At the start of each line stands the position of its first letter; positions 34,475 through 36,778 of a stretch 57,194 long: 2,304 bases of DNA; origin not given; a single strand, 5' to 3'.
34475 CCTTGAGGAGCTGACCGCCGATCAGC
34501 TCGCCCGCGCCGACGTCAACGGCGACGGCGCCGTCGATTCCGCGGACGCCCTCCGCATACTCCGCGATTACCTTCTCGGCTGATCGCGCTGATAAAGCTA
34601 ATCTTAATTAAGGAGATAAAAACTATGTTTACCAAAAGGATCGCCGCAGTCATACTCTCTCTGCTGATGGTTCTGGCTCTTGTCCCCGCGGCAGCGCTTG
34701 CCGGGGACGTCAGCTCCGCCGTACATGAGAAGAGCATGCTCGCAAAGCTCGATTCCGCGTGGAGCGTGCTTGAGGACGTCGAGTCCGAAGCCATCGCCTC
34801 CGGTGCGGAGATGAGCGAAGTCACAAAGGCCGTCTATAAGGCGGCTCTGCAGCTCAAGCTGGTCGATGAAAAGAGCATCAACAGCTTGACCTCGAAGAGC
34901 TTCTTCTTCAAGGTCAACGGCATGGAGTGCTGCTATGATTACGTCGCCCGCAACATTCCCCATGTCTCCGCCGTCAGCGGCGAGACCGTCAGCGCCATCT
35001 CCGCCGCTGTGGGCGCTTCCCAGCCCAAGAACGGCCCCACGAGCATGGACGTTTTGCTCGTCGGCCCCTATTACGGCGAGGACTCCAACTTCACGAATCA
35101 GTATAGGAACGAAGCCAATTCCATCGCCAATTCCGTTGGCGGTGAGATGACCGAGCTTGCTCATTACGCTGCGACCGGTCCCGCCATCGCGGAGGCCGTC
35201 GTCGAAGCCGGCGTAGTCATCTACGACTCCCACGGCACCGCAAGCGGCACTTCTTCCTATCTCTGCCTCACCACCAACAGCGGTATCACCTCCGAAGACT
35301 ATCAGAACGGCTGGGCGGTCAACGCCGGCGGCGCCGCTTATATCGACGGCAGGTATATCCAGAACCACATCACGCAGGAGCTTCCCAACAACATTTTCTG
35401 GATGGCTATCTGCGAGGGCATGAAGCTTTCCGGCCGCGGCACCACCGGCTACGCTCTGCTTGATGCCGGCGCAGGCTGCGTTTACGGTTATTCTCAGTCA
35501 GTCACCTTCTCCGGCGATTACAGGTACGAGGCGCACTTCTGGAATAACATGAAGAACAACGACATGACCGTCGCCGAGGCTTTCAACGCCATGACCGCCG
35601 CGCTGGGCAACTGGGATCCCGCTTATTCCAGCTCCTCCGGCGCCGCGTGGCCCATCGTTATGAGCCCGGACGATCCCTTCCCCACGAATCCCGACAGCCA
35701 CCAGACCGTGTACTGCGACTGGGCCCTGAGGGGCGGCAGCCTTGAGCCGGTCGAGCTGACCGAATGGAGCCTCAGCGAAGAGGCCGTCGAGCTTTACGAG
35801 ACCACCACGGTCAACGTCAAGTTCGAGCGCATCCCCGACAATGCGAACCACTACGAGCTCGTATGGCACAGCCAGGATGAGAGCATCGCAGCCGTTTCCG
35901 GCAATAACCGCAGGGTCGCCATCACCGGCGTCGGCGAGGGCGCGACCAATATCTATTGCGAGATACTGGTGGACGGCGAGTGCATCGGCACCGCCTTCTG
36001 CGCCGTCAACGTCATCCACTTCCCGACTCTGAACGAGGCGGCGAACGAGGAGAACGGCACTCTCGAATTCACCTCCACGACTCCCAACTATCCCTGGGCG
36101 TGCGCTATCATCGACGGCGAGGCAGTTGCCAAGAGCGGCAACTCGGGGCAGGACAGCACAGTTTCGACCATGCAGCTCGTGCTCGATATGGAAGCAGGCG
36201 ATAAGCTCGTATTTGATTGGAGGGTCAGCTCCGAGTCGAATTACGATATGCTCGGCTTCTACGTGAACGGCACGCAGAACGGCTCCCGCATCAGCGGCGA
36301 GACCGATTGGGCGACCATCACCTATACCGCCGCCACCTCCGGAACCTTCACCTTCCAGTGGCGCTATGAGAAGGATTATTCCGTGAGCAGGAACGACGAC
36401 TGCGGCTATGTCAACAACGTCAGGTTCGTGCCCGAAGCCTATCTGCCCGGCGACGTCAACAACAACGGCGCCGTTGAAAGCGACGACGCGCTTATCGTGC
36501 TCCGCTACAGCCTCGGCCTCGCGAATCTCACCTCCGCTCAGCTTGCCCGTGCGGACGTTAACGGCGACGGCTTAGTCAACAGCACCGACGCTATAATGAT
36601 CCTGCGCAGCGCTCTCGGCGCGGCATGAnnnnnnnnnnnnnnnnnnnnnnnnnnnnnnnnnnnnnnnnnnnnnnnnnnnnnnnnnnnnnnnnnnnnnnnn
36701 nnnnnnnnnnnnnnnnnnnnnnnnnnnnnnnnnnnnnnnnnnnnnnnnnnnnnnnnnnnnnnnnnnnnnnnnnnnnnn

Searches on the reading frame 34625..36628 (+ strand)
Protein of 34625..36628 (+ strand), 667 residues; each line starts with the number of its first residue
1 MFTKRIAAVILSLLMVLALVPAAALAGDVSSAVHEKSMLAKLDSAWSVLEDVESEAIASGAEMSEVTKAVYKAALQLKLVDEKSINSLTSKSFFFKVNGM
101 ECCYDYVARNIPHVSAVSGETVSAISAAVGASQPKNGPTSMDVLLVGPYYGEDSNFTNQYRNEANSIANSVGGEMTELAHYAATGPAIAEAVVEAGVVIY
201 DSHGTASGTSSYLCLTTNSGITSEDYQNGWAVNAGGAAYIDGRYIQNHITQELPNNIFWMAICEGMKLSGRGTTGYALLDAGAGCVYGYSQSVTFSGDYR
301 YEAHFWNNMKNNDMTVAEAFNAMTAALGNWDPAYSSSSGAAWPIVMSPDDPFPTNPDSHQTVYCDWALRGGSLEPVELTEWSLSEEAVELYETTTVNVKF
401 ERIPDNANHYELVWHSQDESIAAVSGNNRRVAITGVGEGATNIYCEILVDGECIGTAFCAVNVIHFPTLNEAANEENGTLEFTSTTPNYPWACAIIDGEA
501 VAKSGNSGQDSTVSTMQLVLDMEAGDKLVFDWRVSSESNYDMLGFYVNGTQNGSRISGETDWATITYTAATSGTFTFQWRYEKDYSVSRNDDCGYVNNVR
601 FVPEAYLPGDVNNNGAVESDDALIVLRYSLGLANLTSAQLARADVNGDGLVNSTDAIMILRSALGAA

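Call 13: search_protein_families(library=pfam, proteins=[window:34625-36628:+])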
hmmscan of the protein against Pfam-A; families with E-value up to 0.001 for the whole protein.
window:34625-36628:+ (667 aa): 2 families
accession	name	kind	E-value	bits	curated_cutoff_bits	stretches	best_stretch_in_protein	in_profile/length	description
PF00404.24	Dockerin_1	-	1.1e-12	48.4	22.9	1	608-659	1-52/57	Dockerin type I domain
PF02368.24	Big_2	-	0.00019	21.7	22.8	1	379-443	3-64/79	Bacterial Ig-like domain (group 2)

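Call 22: find_encoding_contigs(protein=window:34625-36628:+, flank=10000, max_places=10)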
Protein window:34625-36628:+ (667 aa): no gene with exactly this product is on record in the collection.

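Call 25: find_homologous_proteins(query=window:34625-36628:+)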
Query window:34625-36628:+ (667 aa): 865 proteins with E <= 0.001 among 8000 candidates; the best 120 are listed.
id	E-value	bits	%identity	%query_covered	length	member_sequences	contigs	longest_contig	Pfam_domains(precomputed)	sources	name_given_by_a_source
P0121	0.0e+0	1501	99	100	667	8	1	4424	PF00404.25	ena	-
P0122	0.0e+0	1191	65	90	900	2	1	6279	PF00404.25,PF02368.25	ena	-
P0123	0.0e+0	1156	64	90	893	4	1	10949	PF00404.25,PF02368.25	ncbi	-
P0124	0.0e+0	1119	74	100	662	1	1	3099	PF00404.25,PF02368.25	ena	-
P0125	0.0e+0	1107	73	100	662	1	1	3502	PF00404.25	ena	-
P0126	0.0e+0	1097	64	86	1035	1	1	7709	PF00404.25,PF00963.25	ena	-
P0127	0.0e+0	1096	63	85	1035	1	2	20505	PF00404.25,PF00963.25,PF02368.25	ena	-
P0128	0.0e+0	1087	61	90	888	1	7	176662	PF00404.25,PF02368.25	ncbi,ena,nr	ncbi:MAG: dockerin type I repeat-containing protein [Clostridia bacterium]|nr:dockerin type I repeat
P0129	0.0e+0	1048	54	90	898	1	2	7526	PF00404.25,PF02368.25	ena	-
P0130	0.0e+0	1030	70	100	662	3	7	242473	PF00404.25,PF02368.25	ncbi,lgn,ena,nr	ncbi:MAG: Ig-like domain-containing protein [Clostridia bacterium]|nr:Ig-like domain-containing prot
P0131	1.4e-284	964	66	100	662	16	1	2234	PF00404.25,PF02368.25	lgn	-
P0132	6.6e-284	962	65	99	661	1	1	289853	PF00404.25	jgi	jgi:hypothetical protein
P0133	5.8e-283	958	64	100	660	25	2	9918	PF00404.25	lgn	-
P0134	1.7e-282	957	65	100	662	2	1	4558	PF00404.25,PF02368.25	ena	-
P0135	4.0e-277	939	64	98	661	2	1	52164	PF00404.25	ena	-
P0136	2.5e-275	933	63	100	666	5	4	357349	PF00404.25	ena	-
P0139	9.3e-270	915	62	99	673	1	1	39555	PF00404.25,PF02368.25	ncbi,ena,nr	ncbi:MAG: Ig-like domain-containing protein [Clostridia bacterium]|nr:Ig-like domain-containing prot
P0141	2.7e-267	907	62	100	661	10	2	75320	PF00404.25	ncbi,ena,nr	ncbi:MAG: dockerin type I repeat-containing protein [Clostridia bacterium]|nr:dockerin type I repeat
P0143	7.6e-257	872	60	100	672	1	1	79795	PF00404.25,PF02368.25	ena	-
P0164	1.5e-230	785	57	99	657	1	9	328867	PF00404.25,PF02368.25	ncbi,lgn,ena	-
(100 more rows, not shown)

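Call 26: find_encoding_contigs(protein=P0121, flank=10000, max_places=10)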
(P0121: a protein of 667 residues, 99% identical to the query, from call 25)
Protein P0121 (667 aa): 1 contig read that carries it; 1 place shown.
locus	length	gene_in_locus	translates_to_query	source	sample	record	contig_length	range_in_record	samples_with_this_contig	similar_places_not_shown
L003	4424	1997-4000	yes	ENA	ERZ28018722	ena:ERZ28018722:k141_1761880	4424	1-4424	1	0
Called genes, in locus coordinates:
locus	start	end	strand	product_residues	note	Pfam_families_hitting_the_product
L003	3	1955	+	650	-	?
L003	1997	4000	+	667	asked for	PF00404:Dockerin_1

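Call 27: find_encoding_contigs(protein=P0130, flank=10000, max_places=4)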
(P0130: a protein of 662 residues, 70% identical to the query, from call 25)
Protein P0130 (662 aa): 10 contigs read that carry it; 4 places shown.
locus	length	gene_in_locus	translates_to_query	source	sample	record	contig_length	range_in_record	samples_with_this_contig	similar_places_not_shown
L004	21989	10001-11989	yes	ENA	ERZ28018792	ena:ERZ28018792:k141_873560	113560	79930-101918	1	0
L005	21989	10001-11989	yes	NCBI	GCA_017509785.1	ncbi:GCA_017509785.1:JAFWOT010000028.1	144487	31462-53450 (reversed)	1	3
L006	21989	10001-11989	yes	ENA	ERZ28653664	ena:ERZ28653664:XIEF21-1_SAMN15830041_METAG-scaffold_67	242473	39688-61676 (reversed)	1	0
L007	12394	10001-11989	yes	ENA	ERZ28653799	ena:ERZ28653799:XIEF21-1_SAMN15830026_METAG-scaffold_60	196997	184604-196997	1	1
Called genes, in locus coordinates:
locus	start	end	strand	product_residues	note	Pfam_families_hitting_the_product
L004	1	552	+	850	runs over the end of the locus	-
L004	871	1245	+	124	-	PF02033:RBFA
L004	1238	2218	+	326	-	PF01368:DHH, PF02272:DHHA1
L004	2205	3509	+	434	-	PF01509:TruB_N, PF16198:TruB_C_2, PF01687:Flavokinase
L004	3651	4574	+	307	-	-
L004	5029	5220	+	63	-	-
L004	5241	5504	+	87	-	PF00312:Ribosomal_S15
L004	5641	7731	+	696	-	PF01138:RNase_PH, PF03725:RNase_PH_C, PF03726:PNPase, PF01138:RNase_PH, PF00013:KH_1, PF00575:S1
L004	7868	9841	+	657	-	PF02368:Big_2 (weak), PF00404:Dockerin_1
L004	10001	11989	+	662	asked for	PF02368:Big_2 (weak), PF00404:Dockerin_1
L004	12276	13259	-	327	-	PF04280:Tim44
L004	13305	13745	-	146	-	PF04892:VanZ-LLP1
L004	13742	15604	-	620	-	PF00664:ABC_membrane, PF00005:ABC_tran, PF02463:SMC_N (faint)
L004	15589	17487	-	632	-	PF00664:ABC_membrane, PF00005:ABC_tran, PF02463:SMC_N (weak)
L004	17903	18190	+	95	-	PF00166:Cpn10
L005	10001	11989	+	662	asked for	PF02368:Big_2 (weak), PF00404:Dockerin_1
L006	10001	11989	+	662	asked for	PF02368:Big_2 (weak), PF00404:Dockerin_1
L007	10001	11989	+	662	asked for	PF02368:Big_2 (weak), PF00404:Dockerin_1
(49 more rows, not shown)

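Call 35: find_encoding_contigs(protein=P0132, flank=6000, max_places=4)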
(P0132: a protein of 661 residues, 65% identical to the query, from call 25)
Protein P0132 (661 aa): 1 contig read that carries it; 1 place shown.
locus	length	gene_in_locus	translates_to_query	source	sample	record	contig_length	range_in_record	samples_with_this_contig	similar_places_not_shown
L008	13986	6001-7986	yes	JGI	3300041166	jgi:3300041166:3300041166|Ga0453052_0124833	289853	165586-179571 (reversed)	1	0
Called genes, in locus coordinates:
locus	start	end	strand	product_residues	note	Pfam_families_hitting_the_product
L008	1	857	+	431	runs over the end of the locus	PF01509:TruB_N, PF16198:TruB_C_2, PF09157:TruB-C_2 (weak), PF01687:Flavokinase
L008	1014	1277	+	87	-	PF00312:Ribosomal_S15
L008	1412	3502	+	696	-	PF01138:RNase_PH, PF03725:RNase_PH_C, PF03726:PNPase, PF01138:RNase_PH, PF00013:KH_1, PF00575:S1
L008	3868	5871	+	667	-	PF02368:Big_2, PF00404:Dockerin_1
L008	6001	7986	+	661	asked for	PF00404:Dockerin_1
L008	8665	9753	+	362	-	PF01381:HTH_3, PF12844:HTH_19 (faint), PF13560:HTH_31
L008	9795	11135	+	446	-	PF00144:Beta-lactamase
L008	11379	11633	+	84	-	-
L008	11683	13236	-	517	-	-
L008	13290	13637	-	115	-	PF13192:Thioredoxin_3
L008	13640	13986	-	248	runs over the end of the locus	PF02683:DsbD_TM, PF13386:DsbD_2 (weak)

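Call 36: find_encoding_contigs(protein=P0136, flank=6000, max_places=4)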
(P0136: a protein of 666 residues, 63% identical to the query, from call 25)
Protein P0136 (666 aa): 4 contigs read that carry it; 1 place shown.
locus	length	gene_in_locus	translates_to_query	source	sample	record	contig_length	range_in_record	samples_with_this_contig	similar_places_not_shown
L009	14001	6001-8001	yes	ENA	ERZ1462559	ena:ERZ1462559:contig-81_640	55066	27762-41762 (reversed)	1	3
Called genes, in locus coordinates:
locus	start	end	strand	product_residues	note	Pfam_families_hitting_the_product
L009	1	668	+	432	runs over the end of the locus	PF01509:TruB_N, PF16198:TruB_C_2, PF01687:Flavokinase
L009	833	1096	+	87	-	PF00312:Ribosomal_S15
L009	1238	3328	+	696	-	PF01138:RNase_PH, PF03725:RNase_PH_C, PF03726:PNPase, PF01138:RNase_PH, PF00013:KH_1, PF00575:S1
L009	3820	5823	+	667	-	PF02368:Big_2 (weak), PF00404:Dockerin_1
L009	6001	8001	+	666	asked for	PF00404:Dockerin_1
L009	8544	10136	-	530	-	-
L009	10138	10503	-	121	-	PF13192:Thioredoxin_3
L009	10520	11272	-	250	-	PF02683:DsbD_TM, PF13386:DsbD_2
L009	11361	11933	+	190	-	PF04073:tRNA_edit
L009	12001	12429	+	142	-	PF09685:MamF_MmsF (weak)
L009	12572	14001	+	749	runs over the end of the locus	PF03706:LPG_synthase_TM, PF13439:Glyco_transf_4, PF13579:Glyco_trans_4_4, PF00534:Glycos_transf_1, PF13692:Glyco_trans_1_4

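Call 49: find_encoding_contigs(protein=P0141, flank=4000, max_places=3)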
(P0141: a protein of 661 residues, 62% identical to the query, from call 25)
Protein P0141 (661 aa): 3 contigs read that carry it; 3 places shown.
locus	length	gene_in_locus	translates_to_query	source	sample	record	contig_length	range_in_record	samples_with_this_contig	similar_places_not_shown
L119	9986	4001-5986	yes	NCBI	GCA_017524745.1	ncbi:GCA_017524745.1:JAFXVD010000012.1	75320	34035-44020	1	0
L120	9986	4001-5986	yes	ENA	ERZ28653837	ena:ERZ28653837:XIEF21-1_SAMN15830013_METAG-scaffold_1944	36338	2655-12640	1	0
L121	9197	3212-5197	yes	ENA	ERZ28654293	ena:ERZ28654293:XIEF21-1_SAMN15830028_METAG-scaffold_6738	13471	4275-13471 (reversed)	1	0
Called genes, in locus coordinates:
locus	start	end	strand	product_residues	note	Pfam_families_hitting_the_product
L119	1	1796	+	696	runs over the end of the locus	PF01138:RNase_PH, PF03725:RNase_PH_C, PF03726:PNPase, PF01138:RNase_PH, PF00013:KH_1, PF00575:S1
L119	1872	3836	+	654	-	PF02368:Big_2 (weak), PF00404:Dockerin_1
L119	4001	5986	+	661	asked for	PF00404:Dockerin_1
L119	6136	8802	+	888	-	PF02368:Big_2 (faint), PF00404:Dockerin_1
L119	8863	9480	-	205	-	-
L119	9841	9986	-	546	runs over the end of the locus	-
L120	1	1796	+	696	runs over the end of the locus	PF01138:RNase_PH, PF03725:RNase_PH_C, PF03726:PNPase, PF01138:RNase_PH, PF00013:KH_1, PF00575:S1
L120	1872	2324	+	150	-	-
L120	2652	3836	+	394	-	PF02368:Big_2 (weak), PF00404:Dockerin_1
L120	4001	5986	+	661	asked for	PF00404:Dockerin_1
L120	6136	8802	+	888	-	PF02368:Big_2 (faint), PF00404:Dockerin_1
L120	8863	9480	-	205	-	-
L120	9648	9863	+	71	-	-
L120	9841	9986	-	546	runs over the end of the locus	-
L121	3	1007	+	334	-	?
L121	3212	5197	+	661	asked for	PF00404:Dockerin_1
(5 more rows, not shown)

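Call 50: find_encoding_contigs(protein=P0128, flank=4000, max_places=3)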
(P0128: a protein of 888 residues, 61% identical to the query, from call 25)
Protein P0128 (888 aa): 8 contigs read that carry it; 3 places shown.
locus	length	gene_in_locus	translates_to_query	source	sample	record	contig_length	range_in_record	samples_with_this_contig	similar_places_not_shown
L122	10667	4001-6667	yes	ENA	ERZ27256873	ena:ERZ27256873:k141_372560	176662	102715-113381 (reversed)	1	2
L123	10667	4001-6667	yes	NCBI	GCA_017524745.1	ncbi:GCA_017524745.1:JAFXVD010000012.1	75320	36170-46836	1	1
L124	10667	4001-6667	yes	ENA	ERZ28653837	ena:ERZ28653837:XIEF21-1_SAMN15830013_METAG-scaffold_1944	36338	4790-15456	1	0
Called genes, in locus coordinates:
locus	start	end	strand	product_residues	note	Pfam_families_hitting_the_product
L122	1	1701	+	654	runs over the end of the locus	PF02368:Big_2 (weak), PF00404:Dockerin_1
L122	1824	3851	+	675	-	PF00404:Dockerin_1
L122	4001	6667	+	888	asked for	PF02368:Big_2 (faint), PF00404:Dockerin_1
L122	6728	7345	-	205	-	-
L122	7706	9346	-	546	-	-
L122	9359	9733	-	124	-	PF13192:Thioredoxin_3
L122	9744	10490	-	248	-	PF02683:DsbD_TM, PF13386:DsbD_2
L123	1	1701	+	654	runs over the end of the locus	PF02368:Big_2 (weak), PF00404:Dockerin_1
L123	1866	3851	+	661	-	PF00404:Dockerin_1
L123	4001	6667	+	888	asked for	PF02368:Big_2 (faint), PF00404:Dockerin_1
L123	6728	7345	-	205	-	-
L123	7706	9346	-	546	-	-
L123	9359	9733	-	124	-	PF13192:Thioredoxin_3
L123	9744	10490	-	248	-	PF02683:DsbD_TM, PF13386:DsbD_2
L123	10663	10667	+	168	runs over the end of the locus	PF04073:tRNA_edit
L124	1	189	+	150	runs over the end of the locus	-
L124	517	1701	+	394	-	PF02368:Big_2 (weak), PF00404:Dockerin_1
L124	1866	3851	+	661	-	PF00404:Dockerin_1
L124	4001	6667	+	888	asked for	PF02368:Big_2 (faint), PF00404:Dockerin_1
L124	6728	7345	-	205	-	-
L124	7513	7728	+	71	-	-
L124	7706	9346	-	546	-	-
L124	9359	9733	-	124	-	PF13192:Thioredoxin_3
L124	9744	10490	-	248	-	PF02683:DsbD_TM, PF13386:DsbD_2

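Call 53: find_encoding_contigs(protein=P0135, flank=4000, max_places=3)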
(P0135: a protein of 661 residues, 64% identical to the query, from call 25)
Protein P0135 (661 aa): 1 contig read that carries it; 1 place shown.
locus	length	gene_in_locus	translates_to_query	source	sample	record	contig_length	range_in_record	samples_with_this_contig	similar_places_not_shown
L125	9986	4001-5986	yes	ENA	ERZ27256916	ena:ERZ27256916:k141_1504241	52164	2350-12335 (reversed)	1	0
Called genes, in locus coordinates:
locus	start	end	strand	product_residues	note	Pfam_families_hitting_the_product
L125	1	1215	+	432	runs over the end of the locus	PF01509:TruB_N, PF16198:TruB_C_2, PF01687:Flavokinase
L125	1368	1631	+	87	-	PF00312:Ribosomal_S15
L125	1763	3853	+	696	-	PF01138:RNase_PH, PF03725:RNase_PH_C, PF03726:PNPase, PF01138:RNase_PH, PF00013:KH_1, PF00575:S1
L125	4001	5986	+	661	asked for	PF00404:Dockerin_1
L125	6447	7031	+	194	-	-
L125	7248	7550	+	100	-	-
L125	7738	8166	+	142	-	PF13527:Acetyltransf_9 (weak), PF00583:Acetyltransf_1, PF13508:Acetyltransf_7, PF08445:FR47 (weak)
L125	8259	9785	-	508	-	-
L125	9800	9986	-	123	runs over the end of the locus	PF13192:Thioredoxin_3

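Call 54: find_encoding_contigs(protein=P0139, flank=4000, max_places=3)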
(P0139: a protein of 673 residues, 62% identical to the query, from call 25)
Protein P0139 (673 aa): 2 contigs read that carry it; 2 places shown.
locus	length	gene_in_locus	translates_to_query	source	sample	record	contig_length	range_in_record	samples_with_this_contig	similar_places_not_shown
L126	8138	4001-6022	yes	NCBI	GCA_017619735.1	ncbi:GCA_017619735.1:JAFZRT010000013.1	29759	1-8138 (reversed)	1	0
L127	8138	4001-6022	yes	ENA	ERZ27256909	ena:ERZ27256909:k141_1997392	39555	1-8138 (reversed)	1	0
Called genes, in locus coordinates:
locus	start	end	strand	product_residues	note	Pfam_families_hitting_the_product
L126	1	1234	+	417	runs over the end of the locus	PF01509:TruB_N, PF16198:TruB_C_2, PF01687:Flavokinase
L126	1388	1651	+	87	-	PF00312:Ribosomal_S15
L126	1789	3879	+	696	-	PF01138:RNase_PH, PF03725:RNase_PH_C, PF03726:PNPase, PF01138:RNase_PH, PF00013:KH_1, PF00575:S1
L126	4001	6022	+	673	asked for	PF02368:Big_2 (weak), PF00404:Dockerin_1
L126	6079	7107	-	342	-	PF07931:CPT, PF13238:AAA_18, PF13671:AAA_33, PF20720:nSTAND3 (weak), PF13302:Acetyltransf_3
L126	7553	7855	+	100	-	-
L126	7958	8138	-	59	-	?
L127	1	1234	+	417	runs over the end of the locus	PF01509:TruB_N, PF16198:TruB_C_2, PF01687:Flavokinase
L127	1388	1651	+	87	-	PF00312:Ribosomal_S15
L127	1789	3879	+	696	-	PF01138:RNase_PH, PF03725:RNase_PH_C, PF03726:PNPase, PF01138:RNase_PH, PF00013:KH_1, PF00575:S1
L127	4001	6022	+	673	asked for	PF02368:Big_2 (weak), PF00404:Dockerin_1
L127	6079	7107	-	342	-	PF07931:CPT, PF13238:AAA_18, PF13671:AAA_33, PF20720:nSTAND3 (weak), PF13302:Acetyltransf_3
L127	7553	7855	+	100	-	-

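Call 55: find_encoding_contigs(protein=P0143, flank=4000, max_places=3)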
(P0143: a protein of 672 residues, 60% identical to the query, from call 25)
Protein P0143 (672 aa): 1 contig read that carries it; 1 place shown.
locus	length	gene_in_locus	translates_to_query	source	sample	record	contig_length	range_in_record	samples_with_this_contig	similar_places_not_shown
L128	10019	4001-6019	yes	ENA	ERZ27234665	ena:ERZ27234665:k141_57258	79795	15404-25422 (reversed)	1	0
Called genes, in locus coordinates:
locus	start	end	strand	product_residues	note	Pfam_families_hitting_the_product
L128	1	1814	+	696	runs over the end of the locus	PF01138:RNase_PH, PF03725:RNase_PH_C, PF03726:PNPase, PF01138:RNase_PH, PF00013:KH_1, PF00575:S1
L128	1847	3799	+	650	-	PF00404:Dockerin_1 (faint)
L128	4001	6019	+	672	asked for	PF02368:Big_2 (weak), PF00404:Dockerin_1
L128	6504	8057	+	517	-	PF07556:DUF1538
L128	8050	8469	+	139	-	-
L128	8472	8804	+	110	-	PF00543:P-II (weak)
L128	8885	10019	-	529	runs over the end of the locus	-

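Call 70: find_encoding_contigs(protein=P0164, flank=3500, max_places=8)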
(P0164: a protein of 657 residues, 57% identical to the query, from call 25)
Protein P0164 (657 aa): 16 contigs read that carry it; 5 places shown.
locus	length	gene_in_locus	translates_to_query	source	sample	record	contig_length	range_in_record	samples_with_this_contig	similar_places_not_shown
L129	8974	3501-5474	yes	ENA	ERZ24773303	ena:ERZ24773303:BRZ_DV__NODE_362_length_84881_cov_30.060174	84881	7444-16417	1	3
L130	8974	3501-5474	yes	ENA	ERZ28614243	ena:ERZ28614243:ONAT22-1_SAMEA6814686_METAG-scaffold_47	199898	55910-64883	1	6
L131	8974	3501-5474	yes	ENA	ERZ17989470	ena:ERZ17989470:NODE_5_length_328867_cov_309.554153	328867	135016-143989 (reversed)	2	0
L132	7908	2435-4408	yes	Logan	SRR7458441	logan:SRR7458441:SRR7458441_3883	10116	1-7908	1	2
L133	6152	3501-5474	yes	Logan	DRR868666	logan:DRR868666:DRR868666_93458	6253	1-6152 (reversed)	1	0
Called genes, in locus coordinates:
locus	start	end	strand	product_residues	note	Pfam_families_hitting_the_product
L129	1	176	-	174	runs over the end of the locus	PF13302:Acetyltransf_3, PF13420:Acetyltransf_4 (weak), PF00583:Acetyltransf_1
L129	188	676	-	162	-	PF00583:Acetyltransf_1, PF13673:Acetyltransf_10 (weak), PF13508:Acetyltransf_7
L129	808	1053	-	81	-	PF19537:DUF6061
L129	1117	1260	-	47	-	PF01381:HTH_3 (weak)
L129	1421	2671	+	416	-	PF00817:IMS, PF11799:IMS_C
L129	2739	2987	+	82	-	-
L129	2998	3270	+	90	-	PF07875:Coat_F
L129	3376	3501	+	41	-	-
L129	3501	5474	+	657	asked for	PF02368:Big_2, PF00404:Dockerin_1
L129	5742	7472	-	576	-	PF00501:AMP-binding, PF13193:AMP-binding_C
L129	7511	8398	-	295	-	PF00198:2-oxoacid_dh (faint)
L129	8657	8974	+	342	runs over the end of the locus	PF00044:Gp_dh_N, PF02800:Gp_dh_C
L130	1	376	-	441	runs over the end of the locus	PF22039:HUTI_composite_bact (weak), PF01979:Amidohydro_1, PF07969:Amidohydro_3 (faint)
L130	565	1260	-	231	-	PF01381:HTH_3, PF13560:HTH_31 (weak), PF00717:Peptidase_S24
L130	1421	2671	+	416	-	PF00817:IMS, PF11799:IMS_C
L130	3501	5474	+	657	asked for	PF02368:Big_2, PF00404:Dockerin_1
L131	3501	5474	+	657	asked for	PF02368:Big_2, PF00404:Dockerin_1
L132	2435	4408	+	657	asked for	PF02368:Big_2, PF00404:Dockerin_1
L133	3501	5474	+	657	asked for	PF02368:Big_2, PF00404:Dockerin_1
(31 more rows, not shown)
